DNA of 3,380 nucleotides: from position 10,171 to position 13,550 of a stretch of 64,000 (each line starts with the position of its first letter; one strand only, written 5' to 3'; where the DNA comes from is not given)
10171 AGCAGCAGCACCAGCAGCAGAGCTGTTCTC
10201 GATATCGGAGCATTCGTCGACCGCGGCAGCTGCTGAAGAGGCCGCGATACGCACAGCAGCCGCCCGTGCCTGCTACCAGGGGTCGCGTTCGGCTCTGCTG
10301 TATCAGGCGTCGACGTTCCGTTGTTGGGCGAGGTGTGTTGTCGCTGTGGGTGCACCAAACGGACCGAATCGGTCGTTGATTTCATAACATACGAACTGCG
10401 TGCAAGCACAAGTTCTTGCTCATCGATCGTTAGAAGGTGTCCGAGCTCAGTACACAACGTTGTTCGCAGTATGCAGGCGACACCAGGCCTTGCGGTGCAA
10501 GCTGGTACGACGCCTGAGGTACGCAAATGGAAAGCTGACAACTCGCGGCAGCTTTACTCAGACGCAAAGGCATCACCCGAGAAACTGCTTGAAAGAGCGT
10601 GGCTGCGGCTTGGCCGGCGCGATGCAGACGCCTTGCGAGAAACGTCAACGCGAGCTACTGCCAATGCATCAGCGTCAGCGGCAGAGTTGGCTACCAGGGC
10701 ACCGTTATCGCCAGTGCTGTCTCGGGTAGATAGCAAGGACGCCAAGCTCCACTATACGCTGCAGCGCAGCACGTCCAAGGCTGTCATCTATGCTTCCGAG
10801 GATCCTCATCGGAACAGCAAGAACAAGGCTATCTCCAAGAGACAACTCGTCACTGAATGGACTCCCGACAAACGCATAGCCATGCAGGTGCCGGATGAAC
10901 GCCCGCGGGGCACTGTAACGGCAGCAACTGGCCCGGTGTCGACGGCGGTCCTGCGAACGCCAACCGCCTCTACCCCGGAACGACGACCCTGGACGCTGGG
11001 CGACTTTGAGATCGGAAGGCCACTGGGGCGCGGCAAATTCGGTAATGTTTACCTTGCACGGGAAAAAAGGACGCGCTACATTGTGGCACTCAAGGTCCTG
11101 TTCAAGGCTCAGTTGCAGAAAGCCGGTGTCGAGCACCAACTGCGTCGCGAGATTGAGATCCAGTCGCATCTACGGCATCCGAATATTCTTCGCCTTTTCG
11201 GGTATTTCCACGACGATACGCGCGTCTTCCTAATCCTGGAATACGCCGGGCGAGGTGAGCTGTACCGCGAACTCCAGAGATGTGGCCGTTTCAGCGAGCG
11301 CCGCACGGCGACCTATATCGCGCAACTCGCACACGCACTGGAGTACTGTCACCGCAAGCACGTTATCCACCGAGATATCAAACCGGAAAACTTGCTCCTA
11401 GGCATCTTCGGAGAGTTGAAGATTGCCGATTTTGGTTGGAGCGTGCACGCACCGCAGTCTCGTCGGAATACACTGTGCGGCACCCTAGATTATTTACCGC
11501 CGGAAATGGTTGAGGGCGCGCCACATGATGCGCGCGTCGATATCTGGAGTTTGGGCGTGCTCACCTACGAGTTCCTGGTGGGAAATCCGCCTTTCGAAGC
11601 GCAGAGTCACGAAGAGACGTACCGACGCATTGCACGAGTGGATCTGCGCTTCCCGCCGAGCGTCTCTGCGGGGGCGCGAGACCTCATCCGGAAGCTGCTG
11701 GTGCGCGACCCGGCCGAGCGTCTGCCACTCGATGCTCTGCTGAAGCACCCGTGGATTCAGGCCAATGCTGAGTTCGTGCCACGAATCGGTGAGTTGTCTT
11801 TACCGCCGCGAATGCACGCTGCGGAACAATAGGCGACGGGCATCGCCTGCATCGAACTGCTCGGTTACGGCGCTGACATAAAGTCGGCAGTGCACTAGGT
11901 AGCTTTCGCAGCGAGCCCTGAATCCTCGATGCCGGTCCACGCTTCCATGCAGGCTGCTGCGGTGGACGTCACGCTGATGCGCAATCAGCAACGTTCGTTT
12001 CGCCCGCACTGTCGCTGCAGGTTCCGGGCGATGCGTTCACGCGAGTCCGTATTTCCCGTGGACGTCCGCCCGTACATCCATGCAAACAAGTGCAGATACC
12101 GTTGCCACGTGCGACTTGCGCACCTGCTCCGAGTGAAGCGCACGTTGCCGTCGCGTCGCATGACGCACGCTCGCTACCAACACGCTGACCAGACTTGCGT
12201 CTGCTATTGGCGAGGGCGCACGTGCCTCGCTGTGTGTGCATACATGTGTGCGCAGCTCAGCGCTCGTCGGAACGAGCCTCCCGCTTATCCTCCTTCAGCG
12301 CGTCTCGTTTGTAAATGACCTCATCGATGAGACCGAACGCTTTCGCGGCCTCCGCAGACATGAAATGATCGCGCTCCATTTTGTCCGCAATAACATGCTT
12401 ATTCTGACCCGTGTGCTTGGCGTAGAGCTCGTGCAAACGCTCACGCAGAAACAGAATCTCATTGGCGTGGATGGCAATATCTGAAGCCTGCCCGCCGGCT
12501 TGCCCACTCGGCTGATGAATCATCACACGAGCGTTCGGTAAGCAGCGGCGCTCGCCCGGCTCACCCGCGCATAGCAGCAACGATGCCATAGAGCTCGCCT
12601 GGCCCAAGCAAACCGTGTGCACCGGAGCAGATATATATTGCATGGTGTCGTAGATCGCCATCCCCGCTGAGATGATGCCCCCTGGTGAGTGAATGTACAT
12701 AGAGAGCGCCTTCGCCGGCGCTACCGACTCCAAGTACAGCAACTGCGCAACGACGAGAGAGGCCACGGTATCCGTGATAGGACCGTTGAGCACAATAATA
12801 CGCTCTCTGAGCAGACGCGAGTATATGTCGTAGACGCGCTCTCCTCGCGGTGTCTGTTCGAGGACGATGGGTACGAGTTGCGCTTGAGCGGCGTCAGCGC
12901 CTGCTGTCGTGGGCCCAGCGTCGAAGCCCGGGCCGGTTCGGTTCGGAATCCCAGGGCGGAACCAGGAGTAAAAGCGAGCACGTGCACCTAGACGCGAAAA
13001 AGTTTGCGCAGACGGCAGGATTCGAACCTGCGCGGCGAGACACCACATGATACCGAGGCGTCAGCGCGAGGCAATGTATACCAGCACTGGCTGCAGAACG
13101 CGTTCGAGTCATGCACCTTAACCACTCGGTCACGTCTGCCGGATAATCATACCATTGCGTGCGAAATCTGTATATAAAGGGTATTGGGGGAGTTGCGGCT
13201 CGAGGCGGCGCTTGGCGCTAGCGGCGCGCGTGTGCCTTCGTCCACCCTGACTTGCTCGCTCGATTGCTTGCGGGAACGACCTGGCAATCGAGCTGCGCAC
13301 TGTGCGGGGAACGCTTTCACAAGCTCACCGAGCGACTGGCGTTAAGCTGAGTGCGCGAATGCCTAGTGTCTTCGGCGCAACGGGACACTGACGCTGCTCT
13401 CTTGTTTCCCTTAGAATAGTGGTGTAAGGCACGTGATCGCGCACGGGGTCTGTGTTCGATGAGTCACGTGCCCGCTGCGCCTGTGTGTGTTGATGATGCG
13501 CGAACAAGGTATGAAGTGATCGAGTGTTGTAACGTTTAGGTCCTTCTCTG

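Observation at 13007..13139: Intron-containing tRNA-Ser(CGA) gene embedded in the 5' end of the ClpP gene, with the ClpP ATG inside the tRNA anticodon stem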

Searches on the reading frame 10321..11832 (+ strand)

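Call 9: search_protein_families(library=pfam, proteins=[window:10321-11832:+])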
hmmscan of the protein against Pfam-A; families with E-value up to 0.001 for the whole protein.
window:10321-11832:+ (503 aa): 2 families
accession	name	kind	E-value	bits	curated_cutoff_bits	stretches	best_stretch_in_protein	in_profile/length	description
PF00069.31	Pkinase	-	1.1e-71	241.7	31.7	1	229-479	1-263/263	Protein kinase domain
PF07714.23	PK_Tyr_Ser-Thr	-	7e-39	134.1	23.1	1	230-474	2-255/258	Protein tyrosine and serine/threonine kinase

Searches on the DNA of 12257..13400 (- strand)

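Call 4: search_rna_families(source=window, start=12800, end=13400, threshold=evalue, max_evalue=1, show_alignments=3)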
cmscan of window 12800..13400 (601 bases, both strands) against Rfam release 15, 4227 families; matches with E-value up to 1: 1.
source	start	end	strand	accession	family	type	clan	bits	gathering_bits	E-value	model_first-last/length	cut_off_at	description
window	13007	13139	-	RF00005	tRNA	Gene; tRNA;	CL00001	48.9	29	1.9e-09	1-71/71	no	tRNA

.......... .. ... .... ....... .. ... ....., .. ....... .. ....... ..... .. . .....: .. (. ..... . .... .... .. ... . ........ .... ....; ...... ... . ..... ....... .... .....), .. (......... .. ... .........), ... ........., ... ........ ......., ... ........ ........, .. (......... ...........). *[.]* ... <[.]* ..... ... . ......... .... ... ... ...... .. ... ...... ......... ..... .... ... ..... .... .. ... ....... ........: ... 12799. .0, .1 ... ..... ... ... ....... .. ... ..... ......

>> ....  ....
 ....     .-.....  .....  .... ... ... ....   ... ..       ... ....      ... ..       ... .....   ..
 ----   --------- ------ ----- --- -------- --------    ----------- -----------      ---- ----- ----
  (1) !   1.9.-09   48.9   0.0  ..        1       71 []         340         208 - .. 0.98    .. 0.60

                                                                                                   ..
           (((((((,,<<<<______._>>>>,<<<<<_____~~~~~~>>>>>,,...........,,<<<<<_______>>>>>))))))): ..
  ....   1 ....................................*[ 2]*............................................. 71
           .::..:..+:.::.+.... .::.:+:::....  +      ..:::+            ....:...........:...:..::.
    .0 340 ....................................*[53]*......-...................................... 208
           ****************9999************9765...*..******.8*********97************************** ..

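Call 17: search_rna_families(sources=[L001, L002, L003], threshold=gathering, show_alignments=4)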
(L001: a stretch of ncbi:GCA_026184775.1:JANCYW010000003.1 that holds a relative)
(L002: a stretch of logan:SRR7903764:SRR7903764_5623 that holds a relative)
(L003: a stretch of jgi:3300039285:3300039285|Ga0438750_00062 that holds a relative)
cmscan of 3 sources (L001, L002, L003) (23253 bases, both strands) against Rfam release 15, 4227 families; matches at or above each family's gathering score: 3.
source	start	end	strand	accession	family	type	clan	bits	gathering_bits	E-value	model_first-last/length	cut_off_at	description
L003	3858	3976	+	RF00005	tRNA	Gene; tRNA;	CL00001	50.2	29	3.2e-08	1-71/71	no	tRNA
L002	2761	2884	+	RF00005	tRNA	Gene; tRNA;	CL00001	49.7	29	4.3e-08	1-71/71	no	tRNA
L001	3925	4042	+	RF00005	tRNA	Gene; tRNA;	CL00001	48.8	29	8e-08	1-71/71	no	tRNA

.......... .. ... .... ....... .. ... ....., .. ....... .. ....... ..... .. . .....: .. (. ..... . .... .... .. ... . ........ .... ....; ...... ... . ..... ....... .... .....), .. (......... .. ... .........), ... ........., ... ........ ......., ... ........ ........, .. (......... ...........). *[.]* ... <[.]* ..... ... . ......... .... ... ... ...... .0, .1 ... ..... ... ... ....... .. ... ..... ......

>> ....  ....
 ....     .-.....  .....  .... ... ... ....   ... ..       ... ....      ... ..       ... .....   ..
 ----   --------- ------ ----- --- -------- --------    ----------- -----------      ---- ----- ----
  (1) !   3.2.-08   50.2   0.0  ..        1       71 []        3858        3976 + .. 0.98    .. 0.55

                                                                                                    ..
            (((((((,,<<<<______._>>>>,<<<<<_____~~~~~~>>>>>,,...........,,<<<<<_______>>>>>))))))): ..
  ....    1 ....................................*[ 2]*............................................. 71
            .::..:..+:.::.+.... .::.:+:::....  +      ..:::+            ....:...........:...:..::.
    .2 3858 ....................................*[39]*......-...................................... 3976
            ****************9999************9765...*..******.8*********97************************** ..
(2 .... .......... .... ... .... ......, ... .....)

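Call 51: search_rna_families(sources=[L019, L017, L018], threshold=gathering)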
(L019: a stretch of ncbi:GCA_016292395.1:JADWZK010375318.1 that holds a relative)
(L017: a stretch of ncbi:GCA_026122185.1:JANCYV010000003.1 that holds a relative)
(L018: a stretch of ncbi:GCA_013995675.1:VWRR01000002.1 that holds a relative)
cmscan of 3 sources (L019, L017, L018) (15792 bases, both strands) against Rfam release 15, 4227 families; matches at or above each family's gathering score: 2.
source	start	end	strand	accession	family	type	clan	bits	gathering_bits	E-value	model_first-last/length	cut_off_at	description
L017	2920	3042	+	RF00005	tRNA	Gene; tRNA;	CL00001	49.8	29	2.8e-08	1-71/71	no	tRNA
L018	2920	3042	+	RF00005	tRNA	Gene; tRNA;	CL00001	49.8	29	2.8e-08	1-71/71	no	tRNA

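Call 65: search_rna_families(source=L020, threshold=gathering)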
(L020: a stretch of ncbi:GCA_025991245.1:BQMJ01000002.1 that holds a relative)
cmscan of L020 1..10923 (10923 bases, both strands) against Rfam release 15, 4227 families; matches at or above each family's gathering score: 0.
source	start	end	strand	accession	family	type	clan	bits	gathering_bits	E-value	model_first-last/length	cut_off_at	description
